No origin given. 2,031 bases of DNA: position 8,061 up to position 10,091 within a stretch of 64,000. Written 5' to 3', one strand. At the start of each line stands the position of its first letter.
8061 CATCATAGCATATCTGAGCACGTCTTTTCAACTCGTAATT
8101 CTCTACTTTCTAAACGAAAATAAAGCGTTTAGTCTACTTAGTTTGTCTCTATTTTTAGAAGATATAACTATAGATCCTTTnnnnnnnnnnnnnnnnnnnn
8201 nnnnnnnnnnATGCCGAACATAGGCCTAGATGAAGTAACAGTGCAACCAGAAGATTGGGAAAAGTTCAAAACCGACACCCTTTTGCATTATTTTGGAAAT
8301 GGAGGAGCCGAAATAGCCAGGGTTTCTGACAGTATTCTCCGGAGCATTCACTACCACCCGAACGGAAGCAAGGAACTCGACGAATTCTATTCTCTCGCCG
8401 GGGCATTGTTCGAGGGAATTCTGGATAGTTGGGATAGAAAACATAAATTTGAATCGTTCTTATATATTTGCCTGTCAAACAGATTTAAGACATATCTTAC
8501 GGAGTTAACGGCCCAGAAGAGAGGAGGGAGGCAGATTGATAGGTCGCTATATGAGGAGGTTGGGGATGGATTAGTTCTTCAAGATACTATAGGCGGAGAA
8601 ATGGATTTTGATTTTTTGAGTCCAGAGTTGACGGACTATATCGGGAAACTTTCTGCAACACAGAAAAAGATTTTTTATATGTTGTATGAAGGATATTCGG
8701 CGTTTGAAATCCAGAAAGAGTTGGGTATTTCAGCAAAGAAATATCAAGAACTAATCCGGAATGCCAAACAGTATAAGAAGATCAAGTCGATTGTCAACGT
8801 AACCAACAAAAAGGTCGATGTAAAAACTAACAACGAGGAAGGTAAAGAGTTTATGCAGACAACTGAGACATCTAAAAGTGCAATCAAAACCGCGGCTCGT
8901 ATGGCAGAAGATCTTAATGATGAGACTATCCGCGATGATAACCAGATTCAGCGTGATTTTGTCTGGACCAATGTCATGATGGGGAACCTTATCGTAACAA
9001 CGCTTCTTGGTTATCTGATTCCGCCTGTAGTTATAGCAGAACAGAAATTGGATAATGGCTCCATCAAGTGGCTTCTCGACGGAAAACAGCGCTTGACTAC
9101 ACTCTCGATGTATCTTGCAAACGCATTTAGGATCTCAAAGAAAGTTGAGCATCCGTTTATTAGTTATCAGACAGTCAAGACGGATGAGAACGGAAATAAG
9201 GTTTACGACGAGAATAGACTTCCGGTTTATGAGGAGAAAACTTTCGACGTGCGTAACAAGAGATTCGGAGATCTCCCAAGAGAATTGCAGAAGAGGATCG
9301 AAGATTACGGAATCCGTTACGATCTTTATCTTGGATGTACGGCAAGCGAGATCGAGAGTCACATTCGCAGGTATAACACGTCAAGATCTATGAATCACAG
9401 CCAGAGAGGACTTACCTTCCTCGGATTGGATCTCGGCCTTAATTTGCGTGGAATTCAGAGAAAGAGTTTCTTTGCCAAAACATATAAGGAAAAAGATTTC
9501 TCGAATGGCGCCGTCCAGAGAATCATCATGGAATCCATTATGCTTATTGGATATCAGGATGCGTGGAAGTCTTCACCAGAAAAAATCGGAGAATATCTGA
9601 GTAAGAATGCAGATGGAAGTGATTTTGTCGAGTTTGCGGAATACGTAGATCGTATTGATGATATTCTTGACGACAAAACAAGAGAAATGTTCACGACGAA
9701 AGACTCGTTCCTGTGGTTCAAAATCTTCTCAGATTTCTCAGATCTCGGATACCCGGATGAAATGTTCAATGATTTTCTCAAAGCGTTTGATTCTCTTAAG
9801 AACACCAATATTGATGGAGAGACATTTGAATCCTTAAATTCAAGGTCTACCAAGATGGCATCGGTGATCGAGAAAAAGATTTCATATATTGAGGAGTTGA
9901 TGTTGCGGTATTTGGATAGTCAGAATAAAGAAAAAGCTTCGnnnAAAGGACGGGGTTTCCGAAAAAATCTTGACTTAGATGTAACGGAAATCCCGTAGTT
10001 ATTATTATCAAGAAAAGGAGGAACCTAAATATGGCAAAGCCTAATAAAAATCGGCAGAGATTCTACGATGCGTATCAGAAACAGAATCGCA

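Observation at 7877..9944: Sigma-70-like regions 2 and 4 fused to a DUF262 (ParB/GmrS-like) domain, behind an operator-bearing promoter and long structured leader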

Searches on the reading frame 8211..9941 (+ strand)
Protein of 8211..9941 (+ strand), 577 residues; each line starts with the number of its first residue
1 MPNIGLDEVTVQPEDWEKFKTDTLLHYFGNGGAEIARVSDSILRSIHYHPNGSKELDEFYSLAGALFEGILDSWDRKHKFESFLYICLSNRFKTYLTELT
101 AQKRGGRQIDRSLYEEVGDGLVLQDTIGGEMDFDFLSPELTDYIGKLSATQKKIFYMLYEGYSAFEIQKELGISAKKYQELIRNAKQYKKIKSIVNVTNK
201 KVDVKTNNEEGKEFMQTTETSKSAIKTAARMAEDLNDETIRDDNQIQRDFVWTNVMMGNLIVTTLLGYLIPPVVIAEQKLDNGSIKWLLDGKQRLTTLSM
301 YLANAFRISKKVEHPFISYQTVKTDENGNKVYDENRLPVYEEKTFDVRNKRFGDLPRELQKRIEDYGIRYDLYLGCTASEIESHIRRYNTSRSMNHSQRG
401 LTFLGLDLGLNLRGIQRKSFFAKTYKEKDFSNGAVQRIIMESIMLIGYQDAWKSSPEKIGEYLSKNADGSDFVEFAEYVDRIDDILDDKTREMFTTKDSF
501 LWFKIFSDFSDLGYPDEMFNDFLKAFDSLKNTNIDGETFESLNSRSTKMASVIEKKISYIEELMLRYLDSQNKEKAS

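Call 7: search_protein_families(library=pfam, proteins=[window:8211-9941:+], max_evalue=1)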
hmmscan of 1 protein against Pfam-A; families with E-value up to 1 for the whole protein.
window:8211-9941:+ (577 aa): 8 families
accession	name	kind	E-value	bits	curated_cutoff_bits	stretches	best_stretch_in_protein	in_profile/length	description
PF03235.19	GmrSD_N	-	1.4e-15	58.4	33.2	1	242-368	13-144/199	GmrSD restriction endonuclease, N-terminal domain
PF08281.18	Sigma70_r4_2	-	2.8e-05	24.1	25.7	1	140-186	4-51/54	Sigma-70, region 4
PF04778.17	LMP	-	0.0084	16.5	26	1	176-237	93-155/158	LMP repeated region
PF22634.1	POL2_thumb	-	0.013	15.9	27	1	149-253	10-107/178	DNA polymerase epsilon catalytic subunit A, thumb domain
PF24409.1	wHTH-PRTase_assc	-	0.014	15.8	27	1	157-199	6-49/83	wHTH-PRTase associated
PF03735.19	ENT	-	0.021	15.3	28.5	1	166-199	36-69/71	ENT domain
PF00196.25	GerE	-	0.021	14.9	23.5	1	147-176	3-32/57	Bacterial regulatory proteins, luxR family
PF07638.17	Sigma70_ECF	-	0.032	14.5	21.1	1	100-177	95-167/185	ECF sigma factor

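Call 8: search_protein_families(library=phrogs, proteins=[window:8211-9941:+], max_evalue=0.1)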
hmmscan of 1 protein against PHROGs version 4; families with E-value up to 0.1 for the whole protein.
window:8211-9941:+ (577 aa): 4 families
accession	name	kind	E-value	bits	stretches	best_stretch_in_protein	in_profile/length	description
phrog_2598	-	unknown function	1.7e-15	57.9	1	186-392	9-166/352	-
phrog_1583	-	unknown function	1.3e-11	44.9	1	227-370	25-135/417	-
phrog_1740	-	transcription regulation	1.5e-07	31.3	1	71-186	98-209/567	RNA polymerase sigma factor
phrog_26759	-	unknown function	0.00072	18.9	1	243-306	26-88/593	-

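Call 9: search_protein_families(library=ncbifam, proteins=[window:8211-9941:+], max_evalue=1)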
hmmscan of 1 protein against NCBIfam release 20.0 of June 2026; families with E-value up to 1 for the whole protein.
window:8211-9941:+ (577 aa): 3 families
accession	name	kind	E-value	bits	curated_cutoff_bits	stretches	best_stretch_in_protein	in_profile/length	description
TIGR02985.1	Sig70_bacteroi1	subfamily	1.7e-07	31.6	126.4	1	72-185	44-154/162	RNA polymerase sigma-70 factor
TIGR02937.1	sigma70-ECF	superfamily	3.2e-05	23.6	42.9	1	70-186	42-158/165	sigma-70 family RNA polymerase sigma factor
NF040705.1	sigma_mbnA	exception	0.003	17.2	350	1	138-231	102-197/272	methanobactin precursor domain-containing sigma factor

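Call 10: search_protein_families(library=padloc, proteins=[window:8211-9941:+], max_evalue=1)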
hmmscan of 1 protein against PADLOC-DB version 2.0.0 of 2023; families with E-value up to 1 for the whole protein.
window:8211-9941:+ (577 aa): 1 family
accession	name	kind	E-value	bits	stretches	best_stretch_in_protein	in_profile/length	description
PDLC03877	NsnA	-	8.6e-14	49.6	1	230-369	55-163/385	-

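Call 12: search_dna_similar(query=window:8211-9941:+, collection=phages, mode=protein, max_rows=30)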
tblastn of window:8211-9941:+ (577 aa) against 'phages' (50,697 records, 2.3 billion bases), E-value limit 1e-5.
Records with a match: 10; places in all: 11; records where one place covers at least 80% of the query: 1.
Best place of each record, by identity: <60% 10.
By first word of the organism name: Bacillus 6; Brevibacillus 2; Bacteriophage 1; Alicyclobacillus 1.
By host as written in the record: Bacillus subtilis BEST7003 2; Bacillus subtilis 2; Brevibacillus laterosporus 2; - 1; Rosselomorea vietnamensis FJAT-46955 1; Bacillus sp. 1; Alicyclobacillus acidoterrestris strain KKP 3133 1.
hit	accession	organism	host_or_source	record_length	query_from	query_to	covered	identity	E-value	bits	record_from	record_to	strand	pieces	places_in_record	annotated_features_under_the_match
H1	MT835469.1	Bacteriophage sp.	human fecal samples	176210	34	568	93%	31.3%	1e-66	241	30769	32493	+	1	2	record has no annotation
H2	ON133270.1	Bacillus phage 2S-4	Rosselomorea vietnamensis FJAT-46955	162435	209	569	63%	22.5%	4e-9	66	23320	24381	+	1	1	none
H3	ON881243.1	Bacillus phage PK-3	Bacillus sp.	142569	211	569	62%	22.7%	4e-9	66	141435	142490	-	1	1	DUF262 domain-containing protein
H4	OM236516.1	Bacillus phage FADO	Bacillus subtilis BEST7003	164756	211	569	62%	22.7%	4e-9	66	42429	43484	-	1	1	hypothetical protein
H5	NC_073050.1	Bacillus phage FADO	Bacillus subtilis BEST7003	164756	211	569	62%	22.7%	4e-9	66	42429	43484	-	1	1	hypothetical protein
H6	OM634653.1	Bacillus phage vB_BsuS_PJN02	Bacillus subtilis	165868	211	569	62%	22.4%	1e-8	64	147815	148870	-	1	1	DUF262 domain-containing protein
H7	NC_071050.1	Bacillus phage vB_BsuS_PJN02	Bacillus subtilis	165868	211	569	62%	22.4%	1e-8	64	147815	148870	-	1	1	DUF262 domain-containing protein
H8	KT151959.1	Brevibacillus phage Sundance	Brevibacillus laterosporus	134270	214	395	32%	26.2%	2e-6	57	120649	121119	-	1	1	hypothetical protein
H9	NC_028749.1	Brevibacillus phage Sundance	Brevibacillus laterosporus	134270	214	395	32%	26.2%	2e-6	57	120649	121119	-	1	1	hypothetical protein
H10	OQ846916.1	Alicyclobacillus phage KKP_3916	Alicyclobacillus acidoterrestris strain ...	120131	243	391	26%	30.2%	2e-6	57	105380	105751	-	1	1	hypothetical protein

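Call 13: find_homologous_proteins(query=window:8211-9941:+, max_evalue=0.001)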
Query window:8211-9941:+ (577 aa): 20 proteins with E <= 0.001 among 8000 candidates.
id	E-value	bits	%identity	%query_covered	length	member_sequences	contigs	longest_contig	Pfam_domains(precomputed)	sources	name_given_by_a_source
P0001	0.0e+0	1286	99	100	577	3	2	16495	PF03235.20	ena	-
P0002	0.0e+0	1088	83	100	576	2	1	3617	PF03235.20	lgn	-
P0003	0.0e+0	1084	83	100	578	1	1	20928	PF03235.20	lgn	-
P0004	2.7e-173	596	52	95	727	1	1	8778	PF03235.20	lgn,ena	-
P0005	9.5e-169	581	52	95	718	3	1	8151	-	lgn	-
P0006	1.5e-167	577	51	95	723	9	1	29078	PF03235.20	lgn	-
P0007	1.1e-166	574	51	95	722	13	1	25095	PF03235.20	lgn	-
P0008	4.5e-165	569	50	95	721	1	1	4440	PF03235.20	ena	-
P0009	6.3e-165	569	51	94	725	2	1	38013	PF03235.20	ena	-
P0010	5.2e-164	566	50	94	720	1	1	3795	PF03235.20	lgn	-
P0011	4.9e-163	562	50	95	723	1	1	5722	PF03235.20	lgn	-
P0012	1.5e-162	561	51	94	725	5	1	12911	PF03235.20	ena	-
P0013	1.1e-146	508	45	98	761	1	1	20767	PF03235.20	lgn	-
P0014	1.7e-145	505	45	95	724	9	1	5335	-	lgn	-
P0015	4.8e-103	364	48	61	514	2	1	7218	-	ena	-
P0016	1.8e-96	343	35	95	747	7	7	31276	-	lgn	-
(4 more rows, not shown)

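Call 17: find_encoding_contigs(protein=P0003, flank=10000, max_places=3)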
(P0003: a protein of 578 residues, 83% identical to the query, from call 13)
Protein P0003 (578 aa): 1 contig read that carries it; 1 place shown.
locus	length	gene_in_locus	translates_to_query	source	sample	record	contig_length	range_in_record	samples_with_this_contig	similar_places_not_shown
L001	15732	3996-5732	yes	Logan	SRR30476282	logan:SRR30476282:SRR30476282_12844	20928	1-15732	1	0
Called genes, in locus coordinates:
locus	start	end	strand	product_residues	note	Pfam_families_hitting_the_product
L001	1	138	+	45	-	?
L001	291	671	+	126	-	-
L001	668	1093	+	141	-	-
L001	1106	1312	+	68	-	-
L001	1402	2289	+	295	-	PF22822:MrpR_N_CB, PF22823:MrpR_C_cat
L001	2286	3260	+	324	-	PF13495:Phage_int_SAM_4 (weak), PF00589:Phage_integrase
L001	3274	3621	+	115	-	-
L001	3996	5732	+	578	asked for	PF03235:GmrSD_N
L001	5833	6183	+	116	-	-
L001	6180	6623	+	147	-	-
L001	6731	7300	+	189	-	-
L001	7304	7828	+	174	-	-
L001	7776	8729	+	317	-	-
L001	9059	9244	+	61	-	-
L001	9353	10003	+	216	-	-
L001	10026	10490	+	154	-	PF00436:SSB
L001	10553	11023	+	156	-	-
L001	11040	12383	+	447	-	PF00772:DnaB (weak), PF03796:DnaB_C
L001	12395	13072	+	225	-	PF01807:Zn_ribbon_DnaG, PF08275:DNAG_N (faint)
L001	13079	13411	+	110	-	-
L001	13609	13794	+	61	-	-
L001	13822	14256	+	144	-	-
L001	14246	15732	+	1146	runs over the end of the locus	PF02811:PHP, PF07733:DNA_pol3_alpha, PF17657:DNA_pol3_finger, PF14579:HHH_6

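Call 18: find_encoding_contigs(protein=P0009, flank=10000, max_places=3)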
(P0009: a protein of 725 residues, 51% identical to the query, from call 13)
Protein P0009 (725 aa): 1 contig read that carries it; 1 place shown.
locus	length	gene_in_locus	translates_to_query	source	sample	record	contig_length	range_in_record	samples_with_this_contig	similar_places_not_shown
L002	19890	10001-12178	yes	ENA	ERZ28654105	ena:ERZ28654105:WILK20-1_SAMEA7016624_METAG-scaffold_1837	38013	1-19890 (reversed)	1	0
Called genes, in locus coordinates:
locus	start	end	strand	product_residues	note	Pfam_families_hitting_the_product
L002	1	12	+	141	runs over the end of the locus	-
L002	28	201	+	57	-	-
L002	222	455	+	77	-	-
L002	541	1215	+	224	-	-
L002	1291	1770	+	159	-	-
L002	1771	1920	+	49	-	-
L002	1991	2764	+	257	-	PF17338:GP88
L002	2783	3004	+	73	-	-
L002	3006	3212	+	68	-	-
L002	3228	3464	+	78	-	-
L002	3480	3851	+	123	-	-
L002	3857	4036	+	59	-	-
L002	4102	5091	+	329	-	PF06067:DUF932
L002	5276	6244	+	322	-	PF13495:Phage_int_SAM_4 (weak), PF00589:Phage_integrase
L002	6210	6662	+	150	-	-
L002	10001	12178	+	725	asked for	PF03235:GmrSD_N (weak)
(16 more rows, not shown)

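Call 21: find_encoding_contigs(protein=P0006, flank=10000, max_places=3)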
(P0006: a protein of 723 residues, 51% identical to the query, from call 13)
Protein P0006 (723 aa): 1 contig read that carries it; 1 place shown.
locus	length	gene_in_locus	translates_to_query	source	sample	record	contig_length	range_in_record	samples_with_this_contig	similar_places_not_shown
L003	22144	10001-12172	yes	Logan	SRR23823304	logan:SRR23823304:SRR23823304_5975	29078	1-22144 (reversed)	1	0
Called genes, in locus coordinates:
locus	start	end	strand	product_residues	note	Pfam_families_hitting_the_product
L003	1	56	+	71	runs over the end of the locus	-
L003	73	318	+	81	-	-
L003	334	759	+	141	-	-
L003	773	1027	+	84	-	-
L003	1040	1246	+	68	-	-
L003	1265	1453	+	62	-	-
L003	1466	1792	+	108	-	-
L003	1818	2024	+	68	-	-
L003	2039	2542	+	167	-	-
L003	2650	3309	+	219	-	-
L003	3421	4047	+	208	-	PF18941:DUF5688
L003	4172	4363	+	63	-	-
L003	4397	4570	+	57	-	-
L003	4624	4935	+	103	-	-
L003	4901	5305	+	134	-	-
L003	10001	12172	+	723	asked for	PF03235:GmrSD_N (weak)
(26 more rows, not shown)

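Call 22: find_encoding_contigs(protein=P0016, flank=10000, max_places=3)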
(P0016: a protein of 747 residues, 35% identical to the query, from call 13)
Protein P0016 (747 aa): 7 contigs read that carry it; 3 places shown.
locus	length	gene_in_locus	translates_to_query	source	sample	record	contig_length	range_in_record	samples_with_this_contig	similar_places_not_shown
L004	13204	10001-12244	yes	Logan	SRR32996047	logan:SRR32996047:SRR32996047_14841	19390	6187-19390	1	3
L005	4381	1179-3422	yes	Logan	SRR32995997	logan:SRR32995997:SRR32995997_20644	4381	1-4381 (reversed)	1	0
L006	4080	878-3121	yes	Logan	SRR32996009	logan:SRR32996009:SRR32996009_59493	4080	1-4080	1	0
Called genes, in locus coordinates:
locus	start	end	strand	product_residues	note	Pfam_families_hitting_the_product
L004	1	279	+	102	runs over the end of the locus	-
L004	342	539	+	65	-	-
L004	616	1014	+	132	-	-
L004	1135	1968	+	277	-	PF22822:MrpR_N_CB, PF22823:MrpR_C_cat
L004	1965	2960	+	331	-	PF13495:Phage_int_SAM_4 (faint), PF00589:Phage_integrase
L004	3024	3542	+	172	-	-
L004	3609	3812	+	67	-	-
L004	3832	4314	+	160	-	-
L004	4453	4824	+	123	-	-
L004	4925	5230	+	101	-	-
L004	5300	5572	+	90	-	-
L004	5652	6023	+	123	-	-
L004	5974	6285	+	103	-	-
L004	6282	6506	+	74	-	PF18789:DarA_C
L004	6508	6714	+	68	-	-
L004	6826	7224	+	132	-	-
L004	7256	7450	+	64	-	-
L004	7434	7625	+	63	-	-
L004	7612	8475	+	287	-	PF22822:MrpR_N_CB, PF22823:MrpR_C_cat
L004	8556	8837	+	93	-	-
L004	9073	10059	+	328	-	PF06970:RepA_N, PF19481:DUF6017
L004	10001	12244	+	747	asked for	-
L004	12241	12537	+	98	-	-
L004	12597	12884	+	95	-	-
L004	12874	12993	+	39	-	-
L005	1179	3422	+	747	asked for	-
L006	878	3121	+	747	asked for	-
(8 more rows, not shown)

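Call 23: find_related_loci(query=A1, collection=viral_contigs, flank=10000)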
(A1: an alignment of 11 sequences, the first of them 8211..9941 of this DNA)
Query A1 (577 aa) in viral_contigs; peptide patterns used: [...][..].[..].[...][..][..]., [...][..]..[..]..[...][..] (x = any residue, [..] = any of these).
538 stretches matched a pattern; 284 encode a relative of the query (tblastn E <= 1e-3); the best 80 are kept; 80 distinct loci.
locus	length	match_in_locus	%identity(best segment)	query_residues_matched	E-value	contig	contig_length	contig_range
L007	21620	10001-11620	51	26-568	2e-169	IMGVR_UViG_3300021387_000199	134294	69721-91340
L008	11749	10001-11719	31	19-568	9e-82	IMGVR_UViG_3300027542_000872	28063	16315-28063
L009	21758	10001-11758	30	28-568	6e-73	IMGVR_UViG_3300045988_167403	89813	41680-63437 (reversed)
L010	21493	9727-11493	31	22-569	1e-70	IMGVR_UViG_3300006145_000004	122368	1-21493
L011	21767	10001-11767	31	22-569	1e-70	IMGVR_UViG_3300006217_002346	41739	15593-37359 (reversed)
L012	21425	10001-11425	32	113-574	3e-66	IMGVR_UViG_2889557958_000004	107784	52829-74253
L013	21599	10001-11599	29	57-568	2e-66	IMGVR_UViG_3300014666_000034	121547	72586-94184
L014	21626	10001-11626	31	57-556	4e-66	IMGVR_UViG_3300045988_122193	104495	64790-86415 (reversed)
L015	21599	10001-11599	29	57-568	5e-66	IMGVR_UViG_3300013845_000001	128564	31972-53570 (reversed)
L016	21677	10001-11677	28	22-576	3e-64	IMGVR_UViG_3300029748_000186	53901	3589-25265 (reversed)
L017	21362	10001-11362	33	135-575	2e-63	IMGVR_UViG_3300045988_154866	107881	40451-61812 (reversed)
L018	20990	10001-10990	37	240-568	4e-62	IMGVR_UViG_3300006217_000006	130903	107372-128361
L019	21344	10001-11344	32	135-569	6e-62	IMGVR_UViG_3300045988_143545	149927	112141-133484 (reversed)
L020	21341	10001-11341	32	135-568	1e-61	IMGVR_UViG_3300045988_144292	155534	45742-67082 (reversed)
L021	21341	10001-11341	32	135-568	6e-61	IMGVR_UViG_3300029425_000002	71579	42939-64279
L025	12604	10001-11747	37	17-564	8e-60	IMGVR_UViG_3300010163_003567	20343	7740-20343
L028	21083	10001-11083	33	228-571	3e-57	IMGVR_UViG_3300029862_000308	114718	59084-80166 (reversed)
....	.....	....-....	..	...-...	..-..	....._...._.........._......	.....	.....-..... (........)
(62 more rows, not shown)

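Call 36: find_encoding_contigs(protein=window:8211-9941:+, flank=10000, max_places=4)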
Protein window:8211-9941:+ (577 aa): 3 contigs read that carry it; 3 places shown.
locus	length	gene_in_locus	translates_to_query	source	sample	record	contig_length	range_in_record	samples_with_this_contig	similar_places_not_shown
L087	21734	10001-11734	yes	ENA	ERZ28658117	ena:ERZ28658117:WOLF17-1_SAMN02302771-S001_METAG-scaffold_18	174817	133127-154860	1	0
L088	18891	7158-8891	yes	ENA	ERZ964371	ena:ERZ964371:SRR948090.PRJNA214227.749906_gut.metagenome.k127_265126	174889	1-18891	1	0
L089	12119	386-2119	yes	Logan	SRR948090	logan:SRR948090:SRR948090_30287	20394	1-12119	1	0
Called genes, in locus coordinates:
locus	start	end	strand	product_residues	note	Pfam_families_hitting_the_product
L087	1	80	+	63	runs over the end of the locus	-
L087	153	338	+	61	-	-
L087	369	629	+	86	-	-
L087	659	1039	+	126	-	-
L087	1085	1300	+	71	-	-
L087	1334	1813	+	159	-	-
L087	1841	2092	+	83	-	-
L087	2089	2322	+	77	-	PF24233:DUF7446 (weak)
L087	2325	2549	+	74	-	-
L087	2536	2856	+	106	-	-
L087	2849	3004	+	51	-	-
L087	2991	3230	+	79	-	-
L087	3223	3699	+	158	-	-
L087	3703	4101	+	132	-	-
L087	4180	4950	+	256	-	PF17338:GP88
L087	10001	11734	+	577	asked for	PF03235:GmrSD_N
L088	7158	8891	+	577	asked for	PF03235:GmrSD_N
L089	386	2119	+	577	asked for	PF03235:GmrSD_N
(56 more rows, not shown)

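Call 42: find_homologous_proteins(query=A1, max_evalue=0.00001)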
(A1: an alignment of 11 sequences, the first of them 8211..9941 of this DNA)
Query A1 (11 sequences) (577 aa, profile of the alignment): 23 proteins with E <= 0.00001 among 8000 candidates.
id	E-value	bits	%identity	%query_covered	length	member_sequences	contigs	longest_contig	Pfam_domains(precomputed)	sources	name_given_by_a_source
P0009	0.0e+0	1159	51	94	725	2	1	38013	PF03235.20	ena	-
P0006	0.0e+0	1158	51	95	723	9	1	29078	PF03235.20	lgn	-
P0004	0.0e+0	1157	52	95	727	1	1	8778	PF03235.20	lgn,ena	-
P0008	0.0e+0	1135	50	95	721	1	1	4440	PF03235.20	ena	-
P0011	0.0e+0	1127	50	95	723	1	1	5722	PF03235.20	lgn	-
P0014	0.0e+0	1119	45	95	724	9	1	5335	-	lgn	-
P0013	0.0e+0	1117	45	98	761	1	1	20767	PF03235.20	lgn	-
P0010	0.0e+0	1115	50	94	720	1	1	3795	PF03235.20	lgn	-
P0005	0.0e+0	1103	52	95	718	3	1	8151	-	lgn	-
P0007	0.0e+0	1064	51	95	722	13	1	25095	PF03235.20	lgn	-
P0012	0.0e+0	1058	51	94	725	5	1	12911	PF03235.20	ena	-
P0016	3.2e-282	957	35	95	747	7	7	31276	-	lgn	-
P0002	5.7e-276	936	83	100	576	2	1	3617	PF03235.20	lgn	-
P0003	3.9e-275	933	83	100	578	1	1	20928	PF03235.20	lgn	-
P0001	2.6e-273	927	99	100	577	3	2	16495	PF03235.20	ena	-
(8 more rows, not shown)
